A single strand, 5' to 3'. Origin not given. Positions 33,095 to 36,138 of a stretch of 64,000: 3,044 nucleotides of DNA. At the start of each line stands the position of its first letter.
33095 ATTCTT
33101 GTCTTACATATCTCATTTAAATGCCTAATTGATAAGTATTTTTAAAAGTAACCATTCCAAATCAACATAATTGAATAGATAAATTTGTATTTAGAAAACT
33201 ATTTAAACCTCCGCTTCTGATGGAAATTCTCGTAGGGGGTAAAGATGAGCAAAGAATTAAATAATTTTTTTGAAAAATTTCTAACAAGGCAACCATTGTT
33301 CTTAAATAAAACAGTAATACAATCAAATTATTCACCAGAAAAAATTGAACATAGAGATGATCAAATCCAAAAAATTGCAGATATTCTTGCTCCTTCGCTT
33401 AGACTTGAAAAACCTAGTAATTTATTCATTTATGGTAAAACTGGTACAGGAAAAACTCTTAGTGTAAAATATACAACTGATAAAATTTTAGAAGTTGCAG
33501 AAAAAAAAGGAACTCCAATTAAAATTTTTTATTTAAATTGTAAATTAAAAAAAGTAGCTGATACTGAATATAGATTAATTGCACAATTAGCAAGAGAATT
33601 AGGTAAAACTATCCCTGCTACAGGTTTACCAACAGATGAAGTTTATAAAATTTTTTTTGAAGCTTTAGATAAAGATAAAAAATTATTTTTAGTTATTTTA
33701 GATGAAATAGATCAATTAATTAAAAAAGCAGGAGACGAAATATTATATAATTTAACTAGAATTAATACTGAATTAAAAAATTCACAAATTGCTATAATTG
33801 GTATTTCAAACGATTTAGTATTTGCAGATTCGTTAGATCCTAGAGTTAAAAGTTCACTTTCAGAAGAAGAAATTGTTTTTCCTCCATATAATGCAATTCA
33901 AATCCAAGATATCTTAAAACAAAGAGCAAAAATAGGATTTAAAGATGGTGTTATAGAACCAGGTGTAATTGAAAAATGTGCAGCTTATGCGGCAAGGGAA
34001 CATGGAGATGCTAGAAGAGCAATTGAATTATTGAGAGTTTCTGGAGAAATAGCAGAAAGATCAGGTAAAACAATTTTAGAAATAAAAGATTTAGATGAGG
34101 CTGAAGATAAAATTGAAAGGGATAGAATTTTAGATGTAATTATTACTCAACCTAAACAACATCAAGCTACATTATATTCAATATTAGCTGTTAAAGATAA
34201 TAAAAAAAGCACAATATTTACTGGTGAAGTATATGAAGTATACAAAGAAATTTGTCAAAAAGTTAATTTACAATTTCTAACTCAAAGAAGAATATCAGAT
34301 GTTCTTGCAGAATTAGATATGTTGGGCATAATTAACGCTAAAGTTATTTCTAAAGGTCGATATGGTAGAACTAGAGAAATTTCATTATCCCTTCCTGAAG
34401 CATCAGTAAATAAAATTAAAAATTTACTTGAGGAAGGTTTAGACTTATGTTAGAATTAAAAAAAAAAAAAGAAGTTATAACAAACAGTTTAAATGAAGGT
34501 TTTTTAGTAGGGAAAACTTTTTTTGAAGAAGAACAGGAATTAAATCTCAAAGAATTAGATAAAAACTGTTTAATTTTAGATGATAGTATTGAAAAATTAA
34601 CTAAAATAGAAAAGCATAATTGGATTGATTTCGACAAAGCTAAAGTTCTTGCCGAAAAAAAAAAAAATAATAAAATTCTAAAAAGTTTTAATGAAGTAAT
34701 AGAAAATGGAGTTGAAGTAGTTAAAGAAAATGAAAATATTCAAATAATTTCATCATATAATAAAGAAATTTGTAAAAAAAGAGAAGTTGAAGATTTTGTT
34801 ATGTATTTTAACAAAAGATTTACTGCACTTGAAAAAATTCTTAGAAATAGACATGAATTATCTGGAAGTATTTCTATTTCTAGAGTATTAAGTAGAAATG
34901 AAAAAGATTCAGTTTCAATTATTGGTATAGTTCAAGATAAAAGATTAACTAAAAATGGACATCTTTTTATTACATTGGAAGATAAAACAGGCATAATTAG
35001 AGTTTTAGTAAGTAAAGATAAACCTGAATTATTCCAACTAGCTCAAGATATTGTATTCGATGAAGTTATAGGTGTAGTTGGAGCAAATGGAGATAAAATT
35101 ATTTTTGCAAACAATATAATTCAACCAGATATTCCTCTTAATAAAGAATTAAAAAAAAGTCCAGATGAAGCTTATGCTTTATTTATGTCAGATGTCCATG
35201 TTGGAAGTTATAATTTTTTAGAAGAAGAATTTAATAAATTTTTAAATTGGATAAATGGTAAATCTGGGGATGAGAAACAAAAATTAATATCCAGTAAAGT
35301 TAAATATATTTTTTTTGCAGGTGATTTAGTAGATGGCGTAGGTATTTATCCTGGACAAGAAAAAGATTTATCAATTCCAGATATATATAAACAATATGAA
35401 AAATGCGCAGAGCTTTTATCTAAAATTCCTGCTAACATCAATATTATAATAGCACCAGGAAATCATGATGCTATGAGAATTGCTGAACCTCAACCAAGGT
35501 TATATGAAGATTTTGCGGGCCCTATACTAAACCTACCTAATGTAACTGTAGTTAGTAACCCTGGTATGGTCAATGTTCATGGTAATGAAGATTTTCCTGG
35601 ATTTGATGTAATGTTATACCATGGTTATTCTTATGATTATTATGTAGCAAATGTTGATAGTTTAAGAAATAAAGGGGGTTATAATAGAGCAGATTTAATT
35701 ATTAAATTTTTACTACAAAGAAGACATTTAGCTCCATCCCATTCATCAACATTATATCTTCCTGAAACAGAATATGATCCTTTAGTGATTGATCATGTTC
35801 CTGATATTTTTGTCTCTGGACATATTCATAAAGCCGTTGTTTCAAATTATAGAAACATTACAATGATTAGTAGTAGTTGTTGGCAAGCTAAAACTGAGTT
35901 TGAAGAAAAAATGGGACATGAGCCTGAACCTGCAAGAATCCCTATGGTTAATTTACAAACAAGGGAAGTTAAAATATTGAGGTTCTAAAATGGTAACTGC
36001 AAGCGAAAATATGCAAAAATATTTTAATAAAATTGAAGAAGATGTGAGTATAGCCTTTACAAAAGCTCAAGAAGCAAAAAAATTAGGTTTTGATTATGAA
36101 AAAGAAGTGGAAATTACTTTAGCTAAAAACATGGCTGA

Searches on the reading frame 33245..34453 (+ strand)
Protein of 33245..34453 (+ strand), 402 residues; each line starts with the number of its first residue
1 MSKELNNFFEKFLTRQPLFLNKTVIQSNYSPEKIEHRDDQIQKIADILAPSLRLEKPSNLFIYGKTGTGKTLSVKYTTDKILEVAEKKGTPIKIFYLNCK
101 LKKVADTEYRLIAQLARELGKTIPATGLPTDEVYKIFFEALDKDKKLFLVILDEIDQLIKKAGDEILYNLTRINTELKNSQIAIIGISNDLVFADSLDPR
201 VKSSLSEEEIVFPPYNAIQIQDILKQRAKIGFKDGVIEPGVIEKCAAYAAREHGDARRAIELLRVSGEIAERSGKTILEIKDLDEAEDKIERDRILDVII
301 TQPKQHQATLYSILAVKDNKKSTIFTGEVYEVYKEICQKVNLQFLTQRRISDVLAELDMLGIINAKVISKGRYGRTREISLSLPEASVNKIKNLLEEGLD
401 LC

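Call 7: search_protein_families(library=pfam, proteins=[window:33245-34453:+])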
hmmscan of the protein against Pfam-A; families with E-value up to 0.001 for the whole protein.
window:33245-34453:+ (402 aa): 9 families
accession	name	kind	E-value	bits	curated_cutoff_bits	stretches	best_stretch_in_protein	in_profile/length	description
PF09079.17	Cdc6_C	-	5.6e-29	100.4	25.1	1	297-389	1-94/96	CDC6, C terminal winged helix domain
PF22703.2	Cdc6_lid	-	5.3e-23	81.1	27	1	221-287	1-67/68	Cdc6 AAA+ ATPase-type lid domain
PF13401.12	AAA_22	-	5.3e-09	36.9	27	1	57-186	5-122/130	AAA domain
PF22606.2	Cdc6-ORC-like_ATPase_lid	-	7.9e-09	35.7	27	1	215-271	1-57/60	Cdc6/ORC-like, ATPase lid domain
PF13191.12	AAA_16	-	1.4e-06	29.3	32.6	1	37-173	5-158/167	AAA ATPase domain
PF01637.24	ATPase_2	-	1.4e-06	28.8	33.2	1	52-180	15-148/225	ATPase domain predominantly from Archaea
PF00004.35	AAA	-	3.8e-06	27.8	21.2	1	61-212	2-129/131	ATPase family associated with various cellular activities (AAA)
PF05621.17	TniB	-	1.7e-05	24.8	22.4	1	52-188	30-163/189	Bacterial TniB protein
PF24883.2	NPHP3_N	-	0.00011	22.8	24.8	0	57-148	22-105/164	Nephrocystin 3, N-terminal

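Call 8: search_protein_families(library=ncbifam, proteins=[window:33245-34453:+])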
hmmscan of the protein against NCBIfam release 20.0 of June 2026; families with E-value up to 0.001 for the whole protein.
window:33245-34453:+ (402 aa): 5 families
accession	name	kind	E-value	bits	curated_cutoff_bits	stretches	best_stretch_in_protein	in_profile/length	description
NF001625.0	PRK00411.1-3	equivalog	1.9e-159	530.8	501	1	3-391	5-392/415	ORC1-type DNA replication protein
TIGR02928.1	TIGR02928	subfamily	1.4e-130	435.4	181.3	1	18-381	1-366/366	orc1/cdc6 family replication initiation protein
NF001624.0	PRK00411.1-2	subfamily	2.2e-66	224.2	354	1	16-391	11-371/374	ORC1-type DNA replication protein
NF001623.0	PRK00411.1-1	equivalog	9.1e-59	199.2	311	1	4-387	3-393/411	ORC1-type DNA replication protein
NF001626.0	PRK00411.1-5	equivalog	1.2e-48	165.9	417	1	18-387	16-369/374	ORC1-type DNA replication protein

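Call 12: find_homologous_proteins(query=window:33245-34453:+, max_evalue=1e-30)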
Query window:33245-34453:+ (402 aa): 8000 proteins with E <= 1e-30 among 8000 candidates; the best 120 are listed.
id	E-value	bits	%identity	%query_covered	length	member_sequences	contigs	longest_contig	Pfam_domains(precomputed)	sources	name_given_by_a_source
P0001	2.1e-254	861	100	100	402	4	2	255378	PF22703.3,PF22606.3,PF00004.36,PF13401.13,PF01637.25,PF05621.18,PF09079.18,PF13191.13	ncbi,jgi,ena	-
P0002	2.1e-231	785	90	100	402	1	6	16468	PF22703.3,PF24883.3,PF22606.3,PF00004.36,PF13401.13,PF01637.25,PF05621.18,PF09079.18,PF13191.13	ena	-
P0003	1.1e-211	720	81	100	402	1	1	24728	PF22703.3,PF22606.3,PF00004.36,PF13401.13,PF01637.25,PF05621.18,PF09079.18,PF13191.13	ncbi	-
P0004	2.6e-209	713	80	100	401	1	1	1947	PF22703.3,PF22606.3,PF00004.36,PF13401.13,PF01637.25,PF09079.18,PF13191.13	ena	-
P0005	3.2e-190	650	71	99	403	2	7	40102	PF22703.3,PF00004.36,PF13401.13,PF01637.25,PF05621.18,PF09079.18,PF13191.13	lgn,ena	-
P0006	4.6e-190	649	71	99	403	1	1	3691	PF22703.3,PF00004.36,PF13401.13,PF01637.25,PF05621.18,PF09079.18,PF13191.13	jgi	jgi:archaeal cell division control protein 6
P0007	1.7e-188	644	71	99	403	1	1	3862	PF22703.3,PF22606.3,PF00004.36,PF13401.13,PF01637.25,PF05621.18,PF09079.18,PF13191.13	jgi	jgi:cell division control protein 6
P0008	1.7e-188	644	71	99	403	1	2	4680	PF22703.3,PF05729.19,PF22606.3,PF00004.36,PF13401.13,PF01637.25,PF09079.18,PF13191.13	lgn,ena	-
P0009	2.9e-188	643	72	99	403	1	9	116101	PF00270.36,PF22703.3,PF22606.3,PF00004.36,PF13401.13,PF01637.25,PF05621.18,PF09079.18,PF13191.13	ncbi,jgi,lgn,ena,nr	ncbi:ORC1-type DNA replication protein [Candidatus Woesearchaeota archaeon]|nr:ORC1-type DNA replica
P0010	3.6e-188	643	71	99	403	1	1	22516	PF22703.3,PF22606.3,PF00004.36,PF13401.13,PF01637.25,PF09079.18,PF13191.13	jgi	jgi:cell division control protein 6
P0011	3.0e-187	640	72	100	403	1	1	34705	PF22703.3,PF22606.3,PF00004.36,PF13401.13,PF01637.25,PF05621.18,PF09079.18,PF13191.13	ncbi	-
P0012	3.9e-187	640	72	100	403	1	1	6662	PF22703.3,PF22606.3,PF00004.36,PF13401.13,PF01637.25,PF09079.18,PF13191.13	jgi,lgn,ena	-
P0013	5.2e-187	639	71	100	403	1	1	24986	PF22703.3,PF22606.3,PF00004.36,PF13401.13,PF01637.25,PF09079.18,PF13191.13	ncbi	ncbi:MAG: ORC1-type DNA replication protein [Candidatus Woesearchaeota archaeon]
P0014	3.5e-186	637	72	100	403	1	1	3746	PF22703.3,PF22606.3,PF00004.36,PF13401.13,PF01637.25,PF09079.18,PF13191.13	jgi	-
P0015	1.3e-185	635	72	100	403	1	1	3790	PF22703.3,PF22606.3,PF00004.36,PF13401.13,PF01637.25,PF09079.18,PF13191.13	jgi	-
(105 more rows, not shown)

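Call 14: find_related_loci(query=A1, collection=genome_contigs, flank=6000)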
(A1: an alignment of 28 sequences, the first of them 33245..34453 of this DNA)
Query A1 (402 aa) in genome_contigs; peptide patterns used: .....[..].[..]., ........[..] (x = any residue, [..] = any of these).
600 stretches matched a pattern (row limit reached: there are more); 585 encode a relative of the query (tblastn E <= 1e-3); the best 80 are kept; 80 distinct loci.
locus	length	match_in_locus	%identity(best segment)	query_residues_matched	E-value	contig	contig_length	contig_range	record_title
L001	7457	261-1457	71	3-401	0e+0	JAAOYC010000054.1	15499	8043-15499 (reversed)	Candidatus Woesearchaeota archaeon isolate DPANNHV_H2.bin.19 k83_2894817, whole genome shotgun sequence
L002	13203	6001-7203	69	1-401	0e+0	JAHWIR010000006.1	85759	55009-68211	MAG: Candidatus Woesearchaeota archaeon isolate YT2_768 k127_14269681, whole genome shotgun sequence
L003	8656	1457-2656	71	3-402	0e+0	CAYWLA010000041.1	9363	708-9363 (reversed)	MAG TPA_asm: uncultured Methanosarcinales archaeon isolate SRP178699_co1_467 genome assembly, contig: NODE_10243_length_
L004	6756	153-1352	70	3-402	0e+0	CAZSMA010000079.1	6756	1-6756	MAG TPA_asm: uncultured Methanosarcinales archaeon isolate SRP256446_co1_47 genome assembly, contig: NODE_7355_length_67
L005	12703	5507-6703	67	3-401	0e+0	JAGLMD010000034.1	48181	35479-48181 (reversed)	MAG: Nanoarchaeota archaeon isolate RS_5_44 ROV157_5.bin.44.fa_34, whole genome shotgun sequence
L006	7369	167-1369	67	1-401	0e+0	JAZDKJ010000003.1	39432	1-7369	MAG: Candidatus Woesearchaeota archaeon isolate MEGAHIT-group-0.53 k141_6522625, whole genome shotgun sequence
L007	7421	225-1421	66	3-401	0e+0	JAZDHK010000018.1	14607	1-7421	MAG: archaeon isolate MEGAHIT-group-0.318 k141_8829066, whole genome shotgun sequence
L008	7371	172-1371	68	2-401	0e+0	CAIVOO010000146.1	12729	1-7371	uncultured archaeon isolate AM-sed-core3-D1_bin-502 genome assembly, contig: bin-502:146/159, whole genome shotgun seque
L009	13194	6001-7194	66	3-401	0e+0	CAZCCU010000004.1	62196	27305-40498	MAG TPA_asm: uncultured Methanosarcinales archaeon isolate SRP119689_co1_339 genome assembly, contig: NODE_519_length_62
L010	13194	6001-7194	66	3-401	0e+0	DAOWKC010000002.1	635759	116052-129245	MAG TPA_asm: Candidatus Woesearchaeota archaeon isolate CSMAG_2085 CSMAG_2085_k141_456089_length_635759_cov_22.4599, who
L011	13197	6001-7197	66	1-401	0e+0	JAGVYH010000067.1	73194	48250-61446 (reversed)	Candidatus Woesearchaeota archaeon isolate RIFCSPHIGHO2_02_FULL_33_21 rifcsphigho2_02_scaffold_1139, whole genome shotgu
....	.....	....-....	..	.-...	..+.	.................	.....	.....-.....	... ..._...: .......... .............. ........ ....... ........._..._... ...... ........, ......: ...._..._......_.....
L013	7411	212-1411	66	1-400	0e+0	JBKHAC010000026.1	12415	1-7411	MAG: Candidatus Woesearchaeota archaeon isolate D1M01_101 NODE_8021_length_12415_cov_7.287540, whole genome shotgun sequ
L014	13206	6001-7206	67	1-402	0e+0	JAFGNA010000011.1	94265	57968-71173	MAG: Candidatus Woesearchaeota archaeon isolate Zod_Metabat.513 k87_6456485, whole genome shotgun sequence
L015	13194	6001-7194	69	5-402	0e+0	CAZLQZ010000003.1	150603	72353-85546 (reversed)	MAG TPA_asm: uncultured Methanosarcinales archaeon isolate binchicken_co47_193 genome assembly, contig: NODE_39_length_1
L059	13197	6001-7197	62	3-401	1e-169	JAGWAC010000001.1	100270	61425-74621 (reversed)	Candidatus Woesearchaeota archaeon isolate RIFCSPHIGHO2_02_FULL_29_19 rifcsphigho2_02_scaffold_394, whole genome shotgun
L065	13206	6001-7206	61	4-401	4e-167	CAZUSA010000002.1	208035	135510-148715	MAG TPA_asm: Candidatus Woesearchaeota archaeon isolate binchicken_co46_946 genome assembly, contig: NODE_57_length_2080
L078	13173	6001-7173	61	1-388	2e-160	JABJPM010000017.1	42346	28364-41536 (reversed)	MAG: Candidatus Woesearchaeota archaeon isolate SI075_bin66 k141_1328663, whole genome shotgun sequence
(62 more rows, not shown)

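Call 23: find_encoding_contigs(protein=P0002, flank=10000, max_places=3)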
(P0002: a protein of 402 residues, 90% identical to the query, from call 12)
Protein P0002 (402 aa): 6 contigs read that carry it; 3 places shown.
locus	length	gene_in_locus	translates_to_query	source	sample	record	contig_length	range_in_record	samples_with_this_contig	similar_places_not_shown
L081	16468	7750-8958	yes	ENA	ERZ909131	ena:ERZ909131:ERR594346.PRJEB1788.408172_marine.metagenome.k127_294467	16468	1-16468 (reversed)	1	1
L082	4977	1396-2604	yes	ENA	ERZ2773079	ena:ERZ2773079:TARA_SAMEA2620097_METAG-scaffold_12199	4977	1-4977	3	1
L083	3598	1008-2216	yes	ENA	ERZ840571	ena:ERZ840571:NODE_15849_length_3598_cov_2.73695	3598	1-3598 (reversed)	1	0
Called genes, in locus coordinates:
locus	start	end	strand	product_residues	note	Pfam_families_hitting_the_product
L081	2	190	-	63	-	?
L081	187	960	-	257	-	PF22025:ThiI_fer, PF02926:THUMP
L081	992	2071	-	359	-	PF00266:Aminotran_5, PF01041:DegT_DnrJ_EryC1, PF01212:Beta_elim_lyase (weak)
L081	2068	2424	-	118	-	PF01381:HTH_3 (weak), PF08281:Sigma70_r4_2 (faint)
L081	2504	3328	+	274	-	PF01944:SpoIIM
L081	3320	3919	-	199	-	-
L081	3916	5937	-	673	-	PF17207:MCM_OB, PF00493:MCM, PF07728:AAA_5 (weak), PF01078:Mg_chelatase (weak), PF17855:MCM_lid, PF21120:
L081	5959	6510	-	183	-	PF00352:TBP, PF11858:DUF3378 (faint), PF00352:TBP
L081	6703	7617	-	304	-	PF00899:ThiF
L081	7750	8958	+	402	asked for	PF01637:ATPase_2 (weak), PF05621:TniB (weak), PF13191:AAA_16 (weak), PF00004:AAA (weak), PF13401:AAA_22, PF22606:Cdc6-ORC-like_ATPase_lid, PF22703:Cdc6_lid, PF09079:WHD_Cdc6, +1 more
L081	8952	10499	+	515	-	PF01336:tRNA_anti-codon (weak), PF00149:Metallophos, PF04042:DNA_pol_E_B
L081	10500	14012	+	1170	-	PF03833:PolC_DP2_N, PF24844:PolC_DP2_central, PF24846:PolC_DP2_cat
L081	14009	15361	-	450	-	PF00391:PEP-utilizers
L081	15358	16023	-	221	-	-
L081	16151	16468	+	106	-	?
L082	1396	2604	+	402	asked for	PF01637:ATPase_2 (weak), PF05621:TniB (weak), PF13191:AAA_16 (weak), PF00004:AAA (weak), PF13401:AAA_22, PF22606:Cdc6-ORC-like_ATPase_lid, PF22703:Cdc6_lid, PF09079:WHD_Cdc6, +1 more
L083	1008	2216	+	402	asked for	PF01637:ATPase_2 (weak), PF05621:TniB (weak), PF13191:AAA_16 (weak), PF00004:AAA (weak), PF13401:AAA_22, PF22606:Cdc6-ORC-like_ATPase_lid, PF22703:Cdc6_lid, PF09079:WHD_Cdc6, +1 more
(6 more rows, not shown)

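Call 24: find_encoding_contigs(protein=P0003, flank=10000, max_places=3)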
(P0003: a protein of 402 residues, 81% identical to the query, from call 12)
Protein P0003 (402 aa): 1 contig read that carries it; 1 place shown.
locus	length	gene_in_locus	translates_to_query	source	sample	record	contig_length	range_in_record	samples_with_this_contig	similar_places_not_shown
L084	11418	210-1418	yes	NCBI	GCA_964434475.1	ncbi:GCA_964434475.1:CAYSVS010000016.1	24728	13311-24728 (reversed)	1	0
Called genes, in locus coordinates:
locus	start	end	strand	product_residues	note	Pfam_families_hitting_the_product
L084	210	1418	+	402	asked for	PF01637:ATPase_2 (weak), PF05621:TniB (weak), PF13191:AAA_16 (weak), PF00004:AAA, PF13401:AAA_22, PF22606:Cdc6-ORC-like_ATPase_lid (weak), PF22703:Cdc6_lid, PF09079:WHD_Cdc6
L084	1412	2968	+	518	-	PF01336:tRNA_anti-codon, PF00149:Metallophos, PF04042:DNA_pol_E_B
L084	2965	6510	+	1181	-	PF03833:PolC_DP2_N, PF24844:PolC_DP2_central, PF24846:PolC_DP2_cat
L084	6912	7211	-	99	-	PF04242:DUF424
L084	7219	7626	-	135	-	PF01873:eIF-5_eIF-2B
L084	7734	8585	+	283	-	PF01944:SpoIIM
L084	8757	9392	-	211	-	PF01336:tRNA_anti-codon (weak)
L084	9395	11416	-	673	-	PF14551:MCM_N, PF17207:MCM_OB, PF00493:MCM, PF07728:AAA_5 (weak), PF01078:Mg_chelatase (weak), PF17855:MCM_lid, PF21100:WHD_MCM (weak), PF21120:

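Call 63: search_protein_families(library=pfam, proteins=[L059:377-1036:-, L059:1129-1626:-, L059:1749-2186:-, L065:437-1069:-, L078:1673-2362:-], max_evalue=0.01)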
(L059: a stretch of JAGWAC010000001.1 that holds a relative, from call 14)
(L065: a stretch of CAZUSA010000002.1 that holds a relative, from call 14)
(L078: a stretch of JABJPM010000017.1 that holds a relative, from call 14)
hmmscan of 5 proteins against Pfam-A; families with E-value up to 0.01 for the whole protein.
L059:377-1036:- (219 aa): 0 families

L059:1129-1626:- (165 aa): 0 families

L059:1749-2186:- (145 aa): 0 families

L065:437-1069:- (210 aa): 5 families
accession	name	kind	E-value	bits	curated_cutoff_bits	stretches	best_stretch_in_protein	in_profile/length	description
PF07160.18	SKA1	-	0.00053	20.3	29.6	1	11-123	30-140/243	Spindle and kinetochore-associated protein 1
PF13730.12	HTH_36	-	0.00071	19.8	25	1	117-167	2-54/55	Helix-turn-helix domain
PF17107.11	SesA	-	0.0014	19.2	26.3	1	12-85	24-98/122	N-terminal domain on NACHT_NTPase and P-loop NTPases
PF08279.18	HTH_11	-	0.0015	18.8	25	0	143-173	20-50/55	HTH domain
PF05859.17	Mis12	-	0.0085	16.3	25.7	0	16-104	107-200/231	Mis12 protein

L078:1673-2362:- (229 aa): 1 family
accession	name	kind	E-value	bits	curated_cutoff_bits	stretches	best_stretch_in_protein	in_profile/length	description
PF08279.18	HTH_11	-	0.0066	16.7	25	0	145-188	4-47/55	HTH domain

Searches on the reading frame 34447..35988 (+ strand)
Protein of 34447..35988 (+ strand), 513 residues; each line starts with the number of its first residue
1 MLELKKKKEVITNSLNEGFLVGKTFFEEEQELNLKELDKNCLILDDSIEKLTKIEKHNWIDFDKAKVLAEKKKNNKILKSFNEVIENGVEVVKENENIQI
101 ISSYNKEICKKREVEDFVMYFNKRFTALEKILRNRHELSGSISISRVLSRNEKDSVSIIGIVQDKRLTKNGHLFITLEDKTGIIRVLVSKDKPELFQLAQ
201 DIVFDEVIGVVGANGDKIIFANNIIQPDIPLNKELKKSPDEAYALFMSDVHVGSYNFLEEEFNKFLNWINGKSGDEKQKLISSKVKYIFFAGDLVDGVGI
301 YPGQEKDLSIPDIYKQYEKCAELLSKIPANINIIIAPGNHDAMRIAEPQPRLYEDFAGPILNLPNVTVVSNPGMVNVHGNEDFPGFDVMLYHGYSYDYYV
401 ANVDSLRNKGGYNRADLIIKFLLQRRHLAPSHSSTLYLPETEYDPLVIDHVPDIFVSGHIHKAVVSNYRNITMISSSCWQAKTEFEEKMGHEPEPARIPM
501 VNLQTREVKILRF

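Call 7: search_protein_families(library=pfam, proteins=[window:34447-35988:+])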
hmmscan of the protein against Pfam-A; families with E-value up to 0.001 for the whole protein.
window:34447-35988:+ (513 aa): 3 families
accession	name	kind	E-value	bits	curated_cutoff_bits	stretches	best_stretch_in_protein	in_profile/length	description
PF00149.33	Metallophos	-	3e-14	54.3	21.5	1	245-462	4-190/191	Calcineurin-like phosphoesterase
PF04042.21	DNA_pol_E_B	-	2.9e-09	37.1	29.1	1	245-459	2-203/210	DNA polymerase alpha/epsilon subunit B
PF01336.31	tRNA_anti-codon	-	3.8e-08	33.6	27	1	156-212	1-55/75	OB-fold nucleic acid binding domain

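Call 8: search_protein_families(library=ncbifam, proteins=[window:34447-35988:+])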
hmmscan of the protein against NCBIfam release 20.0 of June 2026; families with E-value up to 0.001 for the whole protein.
window:34447-35988:+ (513 aa): 7 families
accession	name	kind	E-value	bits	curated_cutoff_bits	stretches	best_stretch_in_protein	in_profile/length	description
NF003118.0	PRK04036.1-3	equivalog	4e-142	474.5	445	1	38-513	23-479/481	DNA-directed DNA polymerase II small subunit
NF003120.0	PRK04036.1-5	equivalog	1.6e-134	449.3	671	1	60-513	106-546/547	DNA-directed DNA polymerase II small subunit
NF003119.0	PRK04036.1-4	equivalog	2e-113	379.9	823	1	27-510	103-578/590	DNA-directed DNA polymerase II small subunit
NF003117.0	PRK04036.1-2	equivalog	1.2e-103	347.7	993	1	81-511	218-642/650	DNA-directed DNA polymerase II small subunit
NF003116.0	PRK04036.1-1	equivalog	8.2e-97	325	425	1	85-513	120-529/530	DNA-directed DNA polymerase II small subunit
NF004225.0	PRK05672.1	subfamily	4.2e-05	21.8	939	1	130-191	931-994/1047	error-prone DNA polymerase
NF001750.0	PRK00476.1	equivalog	7.1e-05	21.3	443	1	145-213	10-78/590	aspartate--tRNA ligase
